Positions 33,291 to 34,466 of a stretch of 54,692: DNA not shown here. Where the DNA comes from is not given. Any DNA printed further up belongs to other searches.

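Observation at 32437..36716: Early-operon block DUF5131 three-Cys protein + PP-loop PAPS-reductase-like enzyme (+ GemA-like, DnaB, small MTase): candidate uncharacterised DNA-modification or anti-restriction module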

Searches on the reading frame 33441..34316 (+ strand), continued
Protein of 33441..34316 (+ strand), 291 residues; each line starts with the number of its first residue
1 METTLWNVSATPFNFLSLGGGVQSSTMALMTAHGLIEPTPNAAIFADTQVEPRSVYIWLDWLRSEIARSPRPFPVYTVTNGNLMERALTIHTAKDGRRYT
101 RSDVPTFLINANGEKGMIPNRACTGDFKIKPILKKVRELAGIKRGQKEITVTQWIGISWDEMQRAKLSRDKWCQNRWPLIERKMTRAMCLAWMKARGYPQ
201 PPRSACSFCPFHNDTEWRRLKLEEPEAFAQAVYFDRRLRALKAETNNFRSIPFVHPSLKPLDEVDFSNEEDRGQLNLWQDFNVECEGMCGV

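Call 70: fold_search(model_id=the predicted structure, library=pdb)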
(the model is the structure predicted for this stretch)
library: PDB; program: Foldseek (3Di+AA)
matches with E <= 10: 977; with E <= 0.001: 4
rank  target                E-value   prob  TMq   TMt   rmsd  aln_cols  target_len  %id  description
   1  8cp4_A                1.5e-04  1.00  0.40  0.45   8.5       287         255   11  [4Fe-4S] cluster containing LarE in complex with AMP (released 2024-01-31)
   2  8cnz_F                2.4e-04  1.00  0.39  0.44   8.2       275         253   10  mmLarE-[4Fe-4S] phased by Fe-SAD (released 2024-01-31)
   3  8cnz_D                4.2e-04  1.00  0.39  0.43   9.2       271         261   10  mmLarE-[4Fe-4S] phased by Fe-SAD (released 2024-01-31)
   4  8cnz_A                8.1e-04  1.00  0.39  0.44   8.1       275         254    9  mmLarE-[4Fe-4S] phased by Fe-SAD (released 2024-01-31)
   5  2ywb_A                1.4e-03  1.00  0.37  0.25   6.2       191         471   14  Crystal structure of GMP synthetase from Thermus thermophilus (released 2007-10-23)
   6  6scy_B                1.9e-03  0.99  0.37  0.37  12.5       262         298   14  U34-tRNA thiolase NcsA from Methanococcus maripaludis with its [4Fe-4S] cluster (released 2020-08-26)
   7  1sur                  2.0e-03  1.00  0.41  0.53   5.7       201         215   14  PHOSPHO-ADENYLYL-SULFATE REDUCTASE (released 1999-05-11)
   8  2ywc_A                2.3e-03  1.00  0.39  0.25   5.3       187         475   15  Crystal structure of GMP synthetase from Thermus thermophilus in complex with XMP (released 2007-10-23)
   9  6vpu_H                2.4e-03  1.00  0.38  0.48   7.8       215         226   14  1.90 Angstrom Resolution Crystal Structure Phosphoadenosine Phosphosulfate Reductase (CysH) from Vibrio vulnificus (released 2021-02-10)
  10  7sbc_C                2.5e-03  1.00  0.36  0.23   5.8       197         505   15  Crystal structure of a GMP synthase from Acinetobacter baumannii AB5075-UW (released 2021-10-06)
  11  6vpu_B                3.1e-03  1.00  0.36  0.45   7.8       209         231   13  1.90 Angstrom Resolution Crystal Structure Phosphoadenosine Phosphosulfate Reductase (CysH) from Vibrio vulnificus (released 2021-02-10)
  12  8cnz_C                3.2e-03  0.99  0.39  0.44   7.8       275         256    9  mmLarE-[4Fe-4S] phased by Fe-SAD (released 2024-01-31)
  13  6vpu_F                4.1e-03  1.00  0.41  0.51   5.8       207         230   14  1.90 Angstrom Resolution Crystal Structure Phosphoadenosine Phosphosulfate Reductase (CysH) from Vibrio vulnificus (released 2021-02-10)
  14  7sbc_D                4.1e-03  1.00  0.39  0.24   5.5       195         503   16  Crystal structure of a GMP synthase from Acinetobacter baumannii AB5075-UW (released 2021-10-06)
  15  5ztb_A                4.4e-03  0.99  0.38  0.37  13.2       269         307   12  Structure of Sulfurtransferase (released 2019-06-12)
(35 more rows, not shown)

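Call 74: search_protein_families(library=pfam, proteins=[L182:7366-8142:+, L201:10731-12089:+, L159:11897-12727:+, L206:12428-13990:+, L075:2371-4176:+, L194:5074-5937:+, L119:7905-8381:+, L098:5712-6605:+, L100:4198-4890:+, L085:3-791:+], max_evalue=0.001)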
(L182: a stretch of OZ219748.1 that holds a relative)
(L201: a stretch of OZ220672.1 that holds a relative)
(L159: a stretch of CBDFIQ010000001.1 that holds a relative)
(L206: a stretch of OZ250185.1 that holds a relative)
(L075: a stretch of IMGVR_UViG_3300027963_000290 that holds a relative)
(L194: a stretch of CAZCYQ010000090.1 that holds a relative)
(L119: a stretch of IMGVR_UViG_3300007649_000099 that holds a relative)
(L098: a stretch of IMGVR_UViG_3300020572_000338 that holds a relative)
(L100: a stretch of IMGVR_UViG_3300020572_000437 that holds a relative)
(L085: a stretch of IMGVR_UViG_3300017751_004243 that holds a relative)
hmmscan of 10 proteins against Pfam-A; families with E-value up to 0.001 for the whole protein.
L182:7366-8142:+ (259 aa): 1 family
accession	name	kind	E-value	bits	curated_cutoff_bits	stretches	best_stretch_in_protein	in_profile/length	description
PF01555.25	N6_N4_Mtase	-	1.6e-26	94.1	26.7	1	68-253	1-220/221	DNA methylase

L201:10731-12089:+ (453 aa): 3 families
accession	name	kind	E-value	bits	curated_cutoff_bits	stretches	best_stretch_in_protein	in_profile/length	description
PF04851.21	ResIII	-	1e-18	68.2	22.5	1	51-220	2-163/164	Type III restriction enzyme, res subunit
PF00270.35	DEAD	-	2.6e-14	53.8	26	1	55-224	2-165/167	DEAD/DEAH box helicase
PF00271.37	Helicase_C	-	3.9e-14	53.3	23.5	1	311-410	11-108/110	Helicase conserved C-terminal domain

L159:11897-12727:+ (277 aa): 1 family
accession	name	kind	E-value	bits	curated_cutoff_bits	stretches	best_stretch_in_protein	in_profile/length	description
PF00145.23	DNA_methylase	-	1.1e-12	48.5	22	1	227-275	273-321/324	C-5 cytosine-specific DNA methylase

L206:12428-13990:+ (521 aa): 0 families

L075:2371-4176:+ (602 aa): 2 families
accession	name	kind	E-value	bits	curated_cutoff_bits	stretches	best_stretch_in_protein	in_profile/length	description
PF05876.18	GpA_ATPase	-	2.3e-64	217.9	25.6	1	46-297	3-247/247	Phage terminase large subunit gpA, ATPase domain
PF20454.4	GpA_nuclease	-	1.5e-16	60.9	22.5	1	309-581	2-286/294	Terminase large subunit gpA, endonuclease domain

L194:5074-5937:+ (288 aa): 1 family
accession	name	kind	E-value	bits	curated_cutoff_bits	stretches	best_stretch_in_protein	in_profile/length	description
PF13091.12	PLDc_2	-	5.7e-05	23.4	27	1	73-119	65-112/132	PLD-like domain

L119:7905-8381:+ (159 aa): 0 families

L098:5712-6605:+ (298 aa): 1 family
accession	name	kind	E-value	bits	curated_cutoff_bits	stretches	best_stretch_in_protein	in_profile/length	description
PF12684.13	DUF3799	-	3.2e-33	115.9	26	1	49-281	3-228/233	PDDEXK-like domain of unknown function (DUF3799)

L100:4198-4890:+ (231 aa): 1 family
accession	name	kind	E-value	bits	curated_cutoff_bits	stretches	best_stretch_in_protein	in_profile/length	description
PF04404.17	ERF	-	1.6e-20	74.1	25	1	51-179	2-136/153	ERF superfamily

L085:3-791:+ (263 aa): 0 families

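Call 84: search_solved_structures(query=A1, max_evalue=10, show_alignments=4)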
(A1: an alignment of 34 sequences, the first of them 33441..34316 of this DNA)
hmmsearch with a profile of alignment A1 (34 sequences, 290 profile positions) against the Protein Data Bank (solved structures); distinct sequences matched with E-value up to 10: 3.
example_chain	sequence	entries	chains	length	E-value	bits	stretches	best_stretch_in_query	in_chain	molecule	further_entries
3kor_A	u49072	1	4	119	0.3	13.4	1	123-186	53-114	Possible Trp repressor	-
4v8p_BT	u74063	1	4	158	0.7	12.2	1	118-170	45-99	RPL24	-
21fy_C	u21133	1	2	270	1.1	11.6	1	153-240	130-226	PptA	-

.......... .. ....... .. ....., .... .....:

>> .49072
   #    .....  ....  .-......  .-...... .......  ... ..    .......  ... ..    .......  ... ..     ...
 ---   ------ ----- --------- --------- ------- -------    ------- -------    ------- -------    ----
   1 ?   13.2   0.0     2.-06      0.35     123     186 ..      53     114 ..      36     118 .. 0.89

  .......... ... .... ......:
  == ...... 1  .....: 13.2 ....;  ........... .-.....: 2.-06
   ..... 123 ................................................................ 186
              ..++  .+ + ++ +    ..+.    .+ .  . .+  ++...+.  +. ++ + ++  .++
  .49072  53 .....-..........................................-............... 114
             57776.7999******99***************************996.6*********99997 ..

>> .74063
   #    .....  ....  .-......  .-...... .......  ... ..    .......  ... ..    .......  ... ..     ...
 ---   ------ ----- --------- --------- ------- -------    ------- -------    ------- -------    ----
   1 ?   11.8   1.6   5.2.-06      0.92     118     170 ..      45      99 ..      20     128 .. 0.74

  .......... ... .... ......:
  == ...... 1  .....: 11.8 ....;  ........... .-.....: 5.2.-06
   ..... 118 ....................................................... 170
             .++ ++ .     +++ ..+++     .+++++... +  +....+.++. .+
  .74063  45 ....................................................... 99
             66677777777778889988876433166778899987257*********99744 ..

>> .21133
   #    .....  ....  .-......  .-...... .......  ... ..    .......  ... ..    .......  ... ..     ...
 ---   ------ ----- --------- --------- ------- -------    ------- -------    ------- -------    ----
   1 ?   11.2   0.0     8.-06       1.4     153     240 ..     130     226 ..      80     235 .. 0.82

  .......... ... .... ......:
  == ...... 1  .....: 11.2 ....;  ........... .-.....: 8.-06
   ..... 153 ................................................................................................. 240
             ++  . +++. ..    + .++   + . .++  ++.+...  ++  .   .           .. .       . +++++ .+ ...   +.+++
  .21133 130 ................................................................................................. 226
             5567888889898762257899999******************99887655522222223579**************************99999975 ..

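Call 90: search_dna_similar(query=window:33441-34316:+, collection=phages, mode=protein, max_rows=60, max_evalue=1, rows=spread)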
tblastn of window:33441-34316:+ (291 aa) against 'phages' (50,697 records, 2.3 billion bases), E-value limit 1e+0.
Records with a match: 58; places in all: 58; records where one place covers at least 80% of the query: 49.
Best place of each record, by identity: <60% 58.
By first word of the organism name: Mycobacterium 28; Bacteriophage 4; Pseudomonas 3; Vibrio 3; Salisaeta 2; Thermus 2; Synechococcus 2; Oscillospiraceae 2; Planktothrix 2; Nitrosopumilaceae 2; and 8 more.
By host as written in the record: - 4; Mycobacterium abscessus GD43A 3; Salisaeta sp. SP9-1 2; Thermus thermophilus 2; Pseudomonas aeruginosa 2; Mycobacterium abscessus strain BWH-C 2; Mycobacterium abscessus GD21 2; Mycobacterium abscessus T46 2; and 34 more.
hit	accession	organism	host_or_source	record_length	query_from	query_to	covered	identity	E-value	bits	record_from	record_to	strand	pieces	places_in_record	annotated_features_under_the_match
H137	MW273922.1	Pelagibacter phage HTVC034P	Candidatus Pelagibacter sp. HTCC1062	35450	13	291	96%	43.5%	2e-65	227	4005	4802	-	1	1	putative phosphoadenosine phosphosulfate reductase | hypothetical protein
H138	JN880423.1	Salisaeta icosahedral phage 1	Salisaeta sp. SP9-1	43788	9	291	97%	41.2%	5e-61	214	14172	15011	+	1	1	hypothetical protein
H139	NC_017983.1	Salisaeta icosahedral phage 1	Salisaeta sp. SP9-1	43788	9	291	97%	41.2%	5e-61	214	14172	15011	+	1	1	phosphoadenosine phosphosulfate reductase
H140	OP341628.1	Geobacillus phage vB_GthS_PK5.1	Geobacillus thermodenitrificans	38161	13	291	96%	40.7%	1e-51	187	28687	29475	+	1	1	phosphoadenosine phosphosulfate reductase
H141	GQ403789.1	Thermus phage P23-77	Thermus thermophilus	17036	13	291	96%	38.0%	7e-48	176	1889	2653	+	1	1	phosphoadenosine phosphosulfate reductase | hypothetical protein (x2)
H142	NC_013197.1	Thermus phage P23-77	Thermus thermophilus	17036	13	291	96%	38.0%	7e-48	176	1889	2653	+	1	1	phosphoadenosine phosphosulfate reductase | hypothetical protein (x2)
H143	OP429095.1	Nocardia phage NS-I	Nocardia seriolae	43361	15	261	85%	41.3%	2e-44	166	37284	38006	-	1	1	hypothetical protein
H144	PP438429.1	Synechococcus phage Ssp-JY39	Synechococcus sp.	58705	8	291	98%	35.0%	7e-40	153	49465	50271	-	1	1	putative PAPS reductase | hypothetical protein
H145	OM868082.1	Synechococcus phage Yong-M2-251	Synechococcus sp. PCC 7002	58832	8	291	98%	35.0%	7e-40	153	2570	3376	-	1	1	hypothetical protein (x2)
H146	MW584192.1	Mycobacterium phage prophi91-1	Mycobacterium abscessus GD91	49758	1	280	96%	33.6%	3e-37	145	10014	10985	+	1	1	20: PAPS reductase-like domain protein | 19: hypothetical protein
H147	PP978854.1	Gordonia phage PotPie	Gordonia rubripertincta NRRL B-16540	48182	13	268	88%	36.7%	3e-35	140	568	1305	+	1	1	2: hypothetical protein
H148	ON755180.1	Arthrobacter phage Aoka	Arthrobacter globiformis B-2979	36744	8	264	88%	36.1%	3e-37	145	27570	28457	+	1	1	36: hypothetical protein | 35: membrane protein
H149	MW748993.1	Pseudomonas phage BUCT566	Pseudomonas aeruginosa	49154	17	289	94%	31.6%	5e-26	113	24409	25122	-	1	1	hypothetical protein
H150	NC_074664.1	Pseudomonas phage BUCT566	Pseudomonas aeruginosa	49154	17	289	94%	31.6%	5e-26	113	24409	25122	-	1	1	hypothetical protein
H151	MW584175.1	Mycobacterium phage prophi62-2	Mycobacterium abscessus GD62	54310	10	282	94%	30.5%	3e-30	125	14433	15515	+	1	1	33: PAPS reductase-like domain protein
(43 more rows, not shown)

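Call 110: fold_search(model_id=the predicted structure, library=viral)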
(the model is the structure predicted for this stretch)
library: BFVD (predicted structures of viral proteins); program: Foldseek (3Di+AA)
matches with E <= 10: 506; with E <= 0.001: 2
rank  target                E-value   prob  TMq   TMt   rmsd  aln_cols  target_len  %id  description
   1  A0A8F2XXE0            4.5e-09  1.00  0.59  0.45   6.2       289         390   18  Phosphoadenosine phosphosulfate reductase [Vibrio phage vB_VpP_BT-1011]
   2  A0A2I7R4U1            2.4e-04  1.00  0.45  0.37   8.2       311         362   12  (no name in the UniProt tables at hand)
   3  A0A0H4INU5            1.2e-03  0.98  0.26  0.30   9.6       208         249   16  7-cyano-7-deazaguanine synthase [Stenotrophomonas phage IME-SM1]
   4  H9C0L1                1.8e-03  1.00  0.44  0.53   6.0       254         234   12  (no name in the UniProt tables at hand)
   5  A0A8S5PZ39            2.0e-03  1.00  0.37  0.55   5.2       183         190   12  Phosphoadenosine-phosphosulfate reductase (Fragment) [Myoviridae sp. ctQYc56]
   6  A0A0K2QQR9            7.4e-03  0.96  0.38  0.39  12.7       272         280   16  7-cyano-7-deazaguanine synthase [Ralstonia phage RSF1]
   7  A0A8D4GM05            2.2e-02  0.89  0.35  0.30  12.3       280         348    9  (no name in the UniProt tables at hand)
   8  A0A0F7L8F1            2.3e-02  0.91  0.26  0.23   7.2       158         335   10  Uncharacterized protein [uncultured marine virus]
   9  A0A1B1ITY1            3.2e-02  0.90  0.33  0.33   7.7       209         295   14  (no name in the UniProt tables at hand)
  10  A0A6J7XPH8            4.3e-02  0.75  0.30  0.32  12.9       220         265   13  Phosphoadenosine phosphosulphate reductase [uncultured Caudovirales phage]
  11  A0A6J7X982            4.5e-02  0.38  0.25  0.27  15.8       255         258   12  7-cyano-7-deazaguanine synthase [uncultured Caudovirales phage]
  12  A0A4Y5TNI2            4.8e-02  0.28  0.24  0.20  18.0       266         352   10  7-cyano-7-deazaguanine synthase [Pseudomonas virus PBPA162]
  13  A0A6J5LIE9            6.9e-02  0.28  0.28  0.21  12.5       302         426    9  Uncharacterized protein [uncultured Caudovirales phage]
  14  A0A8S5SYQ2            7.8e-02  0.13  0.17  0.10  18.4       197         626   13  Metallophosphatase domain protein [Siphoviridae sp. ctDIL13]
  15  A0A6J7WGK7            8.8e-02  0.63  0.32  0.22   9.8       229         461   11  Uncharacterized protein [uncultured Caudovirales phage]
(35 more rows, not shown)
